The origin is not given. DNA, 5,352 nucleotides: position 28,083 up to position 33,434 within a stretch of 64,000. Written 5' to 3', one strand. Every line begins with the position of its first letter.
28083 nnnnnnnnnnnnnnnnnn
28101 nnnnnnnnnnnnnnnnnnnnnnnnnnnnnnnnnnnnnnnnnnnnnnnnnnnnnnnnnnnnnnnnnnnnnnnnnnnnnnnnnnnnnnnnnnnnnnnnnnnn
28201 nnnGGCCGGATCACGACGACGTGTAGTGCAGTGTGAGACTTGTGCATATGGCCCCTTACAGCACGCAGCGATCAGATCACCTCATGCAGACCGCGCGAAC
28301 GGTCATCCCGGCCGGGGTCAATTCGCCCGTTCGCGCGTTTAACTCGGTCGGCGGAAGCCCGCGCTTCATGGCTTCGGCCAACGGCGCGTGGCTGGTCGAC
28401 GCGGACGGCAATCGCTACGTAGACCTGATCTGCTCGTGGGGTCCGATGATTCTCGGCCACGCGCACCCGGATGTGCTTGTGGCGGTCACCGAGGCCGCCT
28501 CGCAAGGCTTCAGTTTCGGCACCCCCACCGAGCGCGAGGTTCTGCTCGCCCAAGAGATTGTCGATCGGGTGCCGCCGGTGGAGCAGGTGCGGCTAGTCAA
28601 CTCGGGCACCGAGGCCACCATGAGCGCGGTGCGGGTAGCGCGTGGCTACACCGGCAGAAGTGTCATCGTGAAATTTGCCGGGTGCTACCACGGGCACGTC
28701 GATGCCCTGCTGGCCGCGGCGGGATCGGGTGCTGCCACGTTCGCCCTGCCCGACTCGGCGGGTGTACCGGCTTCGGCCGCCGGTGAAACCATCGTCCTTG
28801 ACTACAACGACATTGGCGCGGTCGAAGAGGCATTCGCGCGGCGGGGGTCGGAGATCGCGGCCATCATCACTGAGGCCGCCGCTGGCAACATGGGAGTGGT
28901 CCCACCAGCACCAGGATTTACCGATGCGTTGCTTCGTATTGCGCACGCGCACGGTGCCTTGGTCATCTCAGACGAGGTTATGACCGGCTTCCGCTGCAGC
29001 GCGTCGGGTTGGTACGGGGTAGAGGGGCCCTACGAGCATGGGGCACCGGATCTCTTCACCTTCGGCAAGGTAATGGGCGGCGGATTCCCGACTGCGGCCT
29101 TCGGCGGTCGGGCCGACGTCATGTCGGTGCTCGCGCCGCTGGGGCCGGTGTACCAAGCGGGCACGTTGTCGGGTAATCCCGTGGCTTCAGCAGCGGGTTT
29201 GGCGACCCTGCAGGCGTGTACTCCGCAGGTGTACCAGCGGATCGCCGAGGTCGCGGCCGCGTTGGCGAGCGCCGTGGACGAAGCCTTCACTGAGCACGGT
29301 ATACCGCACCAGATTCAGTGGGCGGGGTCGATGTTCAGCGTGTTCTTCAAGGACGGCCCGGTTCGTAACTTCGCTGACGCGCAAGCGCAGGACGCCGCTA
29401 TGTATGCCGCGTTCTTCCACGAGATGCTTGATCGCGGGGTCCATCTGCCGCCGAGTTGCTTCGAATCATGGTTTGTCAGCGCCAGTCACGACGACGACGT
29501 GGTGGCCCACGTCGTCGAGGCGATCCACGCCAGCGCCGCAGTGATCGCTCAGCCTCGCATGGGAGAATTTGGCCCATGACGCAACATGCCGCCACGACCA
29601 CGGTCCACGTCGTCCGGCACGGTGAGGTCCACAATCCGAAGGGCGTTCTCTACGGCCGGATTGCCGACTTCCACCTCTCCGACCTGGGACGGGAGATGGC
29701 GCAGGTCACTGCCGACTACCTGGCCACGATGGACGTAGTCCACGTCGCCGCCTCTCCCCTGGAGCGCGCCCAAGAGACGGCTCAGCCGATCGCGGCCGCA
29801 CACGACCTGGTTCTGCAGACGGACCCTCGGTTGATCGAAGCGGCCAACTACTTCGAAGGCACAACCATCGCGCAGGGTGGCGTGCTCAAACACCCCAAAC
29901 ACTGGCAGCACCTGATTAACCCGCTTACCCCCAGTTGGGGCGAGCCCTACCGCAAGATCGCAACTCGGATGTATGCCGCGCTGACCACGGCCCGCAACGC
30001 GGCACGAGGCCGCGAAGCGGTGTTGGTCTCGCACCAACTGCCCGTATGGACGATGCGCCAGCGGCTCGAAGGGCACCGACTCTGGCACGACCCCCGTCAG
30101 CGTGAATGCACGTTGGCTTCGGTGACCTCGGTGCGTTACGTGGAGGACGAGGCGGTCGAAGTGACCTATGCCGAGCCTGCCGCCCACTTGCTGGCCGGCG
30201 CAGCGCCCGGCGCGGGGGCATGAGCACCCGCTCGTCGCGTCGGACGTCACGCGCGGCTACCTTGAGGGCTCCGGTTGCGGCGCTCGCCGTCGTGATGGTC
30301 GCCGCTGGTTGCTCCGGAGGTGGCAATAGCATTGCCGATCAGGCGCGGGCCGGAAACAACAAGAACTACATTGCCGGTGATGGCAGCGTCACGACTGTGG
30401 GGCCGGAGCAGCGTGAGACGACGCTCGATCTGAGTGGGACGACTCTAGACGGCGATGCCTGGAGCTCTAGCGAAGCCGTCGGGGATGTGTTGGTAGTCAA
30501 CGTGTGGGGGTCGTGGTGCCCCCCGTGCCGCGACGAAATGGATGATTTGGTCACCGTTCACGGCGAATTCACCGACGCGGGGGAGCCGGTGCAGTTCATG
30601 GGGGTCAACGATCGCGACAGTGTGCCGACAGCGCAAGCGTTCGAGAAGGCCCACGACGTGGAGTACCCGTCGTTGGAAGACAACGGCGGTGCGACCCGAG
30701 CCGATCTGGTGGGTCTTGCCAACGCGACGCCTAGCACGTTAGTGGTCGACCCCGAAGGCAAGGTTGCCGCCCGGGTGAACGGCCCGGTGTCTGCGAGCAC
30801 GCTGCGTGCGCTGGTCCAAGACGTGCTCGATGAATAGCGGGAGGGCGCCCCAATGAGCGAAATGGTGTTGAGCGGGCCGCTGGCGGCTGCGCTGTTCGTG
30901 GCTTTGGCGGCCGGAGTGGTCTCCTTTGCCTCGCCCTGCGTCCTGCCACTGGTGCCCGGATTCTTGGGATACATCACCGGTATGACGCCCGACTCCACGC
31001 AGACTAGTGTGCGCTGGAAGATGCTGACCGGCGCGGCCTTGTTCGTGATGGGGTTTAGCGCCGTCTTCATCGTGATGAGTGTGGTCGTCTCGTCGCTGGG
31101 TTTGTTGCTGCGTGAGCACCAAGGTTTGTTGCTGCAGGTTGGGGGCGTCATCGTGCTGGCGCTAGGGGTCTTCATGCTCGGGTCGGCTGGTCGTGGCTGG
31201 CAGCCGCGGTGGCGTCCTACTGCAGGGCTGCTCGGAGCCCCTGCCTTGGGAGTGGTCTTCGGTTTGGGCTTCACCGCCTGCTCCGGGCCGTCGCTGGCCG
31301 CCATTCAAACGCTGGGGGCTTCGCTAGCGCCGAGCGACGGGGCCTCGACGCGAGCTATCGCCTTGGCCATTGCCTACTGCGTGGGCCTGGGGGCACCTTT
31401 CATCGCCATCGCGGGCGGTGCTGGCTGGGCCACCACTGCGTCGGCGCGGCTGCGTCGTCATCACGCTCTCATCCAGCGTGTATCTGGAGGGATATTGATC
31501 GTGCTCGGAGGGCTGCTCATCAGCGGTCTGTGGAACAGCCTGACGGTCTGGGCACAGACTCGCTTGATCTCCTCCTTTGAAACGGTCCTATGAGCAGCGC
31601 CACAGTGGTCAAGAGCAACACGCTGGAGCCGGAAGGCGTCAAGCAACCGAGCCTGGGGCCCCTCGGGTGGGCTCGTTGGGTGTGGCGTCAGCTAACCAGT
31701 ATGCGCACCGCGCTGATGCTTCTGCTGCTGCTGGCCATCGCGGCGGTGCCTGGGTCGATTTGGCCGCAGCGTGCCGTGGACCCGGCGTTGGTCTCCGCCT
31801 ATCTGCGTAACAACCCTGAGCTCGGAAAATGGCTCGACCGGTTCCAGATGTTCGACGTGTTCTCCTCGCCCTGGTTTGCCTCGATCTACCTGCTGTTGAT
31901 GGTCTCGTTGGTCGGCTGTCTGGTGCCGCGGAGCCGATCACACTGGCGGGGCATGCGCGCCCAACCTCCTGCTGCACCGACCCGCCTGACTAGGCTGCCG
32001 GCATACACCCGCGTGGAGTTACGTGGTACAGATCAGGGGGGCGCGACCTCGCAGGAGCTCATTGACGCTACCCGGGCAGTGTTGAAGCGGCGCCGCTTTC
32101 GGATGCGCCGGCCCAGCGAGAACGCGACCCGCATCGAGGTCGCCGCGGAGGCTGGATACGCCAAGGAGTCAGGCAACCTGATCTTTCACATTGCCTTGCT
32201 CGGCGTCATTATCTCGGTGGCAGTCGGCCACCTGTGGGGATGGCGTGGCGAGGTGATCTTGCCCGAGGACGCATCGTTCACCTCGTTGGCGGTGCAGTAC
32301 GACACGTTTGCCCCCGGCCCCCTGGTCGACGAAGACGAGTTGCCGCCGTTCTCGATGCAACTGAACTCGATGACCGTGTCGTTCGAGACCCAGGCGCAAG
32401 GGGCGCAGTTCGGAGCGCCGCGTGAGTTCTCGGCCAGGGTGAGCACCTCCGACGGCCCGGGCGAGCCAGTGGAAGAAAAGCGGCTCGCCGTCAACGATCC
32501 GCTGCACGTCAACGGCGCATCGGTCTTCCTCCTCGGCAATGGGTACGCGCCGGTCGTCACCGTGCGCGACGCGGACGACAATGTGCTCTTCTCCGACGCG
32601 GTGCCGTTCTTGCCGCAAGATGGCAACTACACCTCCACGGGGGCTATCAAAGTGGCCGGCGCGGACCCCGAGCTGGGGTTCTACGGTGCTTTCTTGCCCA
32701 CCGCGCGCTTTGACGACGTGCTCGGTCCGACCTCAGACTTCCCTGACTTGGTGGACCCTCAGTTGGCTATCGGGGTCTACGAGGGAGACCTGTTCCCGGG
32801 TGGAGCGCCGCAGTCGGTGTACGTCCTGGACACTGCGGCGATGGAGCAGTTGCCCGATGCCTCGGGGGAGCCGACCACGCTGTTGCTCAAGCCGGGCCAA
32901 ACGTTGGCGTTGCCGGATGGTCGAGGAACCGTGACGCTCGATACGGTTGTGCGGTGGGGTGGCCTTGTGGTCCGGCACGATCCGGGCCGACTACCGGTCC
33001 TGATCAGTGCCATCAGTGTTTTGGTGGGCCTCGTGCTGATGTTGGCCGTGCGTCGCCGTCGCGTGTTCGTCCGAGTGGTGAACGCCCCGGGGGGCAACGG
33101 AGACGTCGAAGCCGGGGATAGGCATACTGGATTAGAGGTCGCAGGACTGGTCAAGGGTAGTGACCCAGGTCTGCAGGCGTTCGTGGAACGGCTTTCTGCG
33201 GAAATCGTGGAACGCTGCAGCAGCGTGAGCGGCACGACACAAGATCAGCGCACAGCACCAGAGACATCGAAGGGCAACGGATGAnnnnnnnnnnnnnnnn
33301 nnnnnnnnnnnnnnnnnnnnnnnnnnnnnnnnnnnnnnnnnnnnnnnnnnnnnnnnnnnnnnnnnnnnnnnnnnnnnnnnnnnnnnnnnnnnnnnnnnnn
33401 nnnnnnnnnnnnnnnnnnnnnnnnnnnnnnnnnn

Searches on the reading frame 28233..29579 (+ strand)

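Call 70: search_protein_families(library=pfam, proteins=[window:28233-29579:+], max_evalue=0.000001)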
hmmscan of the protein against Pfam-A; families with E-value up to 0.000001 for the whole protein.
window:28233-29579:+ (448 aa): 1 family
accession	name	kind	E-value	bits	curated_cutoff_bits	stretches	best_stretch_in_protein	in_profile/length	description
PF00202.27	Aminotran_3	-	4.6e-77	259.8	30.5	1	44-427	11-399/403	Aminotransferase class-III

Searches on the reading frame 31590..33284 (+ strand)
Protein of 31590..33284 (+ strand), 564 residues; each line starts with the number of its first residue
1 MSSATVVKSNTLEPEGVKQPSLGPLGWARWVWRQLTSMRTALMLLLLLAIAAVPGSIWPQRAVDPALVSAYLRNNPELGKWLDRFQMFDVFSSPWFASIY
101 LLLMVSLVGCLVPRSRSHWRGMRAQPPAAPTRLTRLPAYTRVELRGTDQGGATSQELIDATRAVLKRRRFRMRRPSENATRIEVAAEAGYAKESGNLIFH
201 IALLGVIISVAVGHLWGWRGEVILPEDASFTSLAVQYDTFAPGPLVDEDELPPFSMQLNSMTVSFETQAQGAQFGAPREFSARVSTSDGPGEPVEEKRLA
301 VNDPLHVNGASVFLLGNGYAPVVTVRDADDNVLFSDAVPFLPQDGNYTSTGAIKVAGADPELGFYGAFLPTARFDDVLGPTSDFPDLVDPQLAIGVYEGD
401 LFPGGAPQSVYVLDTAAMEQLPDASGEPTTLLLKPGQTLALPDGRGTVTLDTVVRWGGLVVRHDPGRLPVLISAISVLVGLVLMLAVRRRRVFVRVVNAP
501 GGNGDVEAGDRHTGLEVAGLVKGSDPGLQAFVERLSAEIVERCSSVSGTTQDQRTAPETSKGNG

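Call 70: search_protein_families(library=pfam, proteins=[window:31590-33284:+], max_evalue=0.000001)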
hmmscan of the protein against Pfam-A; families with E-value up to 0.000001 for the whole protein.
window:31590-33284:+ (564 aa): 1 family
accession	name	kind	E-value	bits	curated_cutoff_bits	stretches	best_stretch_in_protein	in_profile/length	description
PF05140.19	ResB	-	6.2e-126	421.5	24.6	1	38-529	1-482/486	ResB-like family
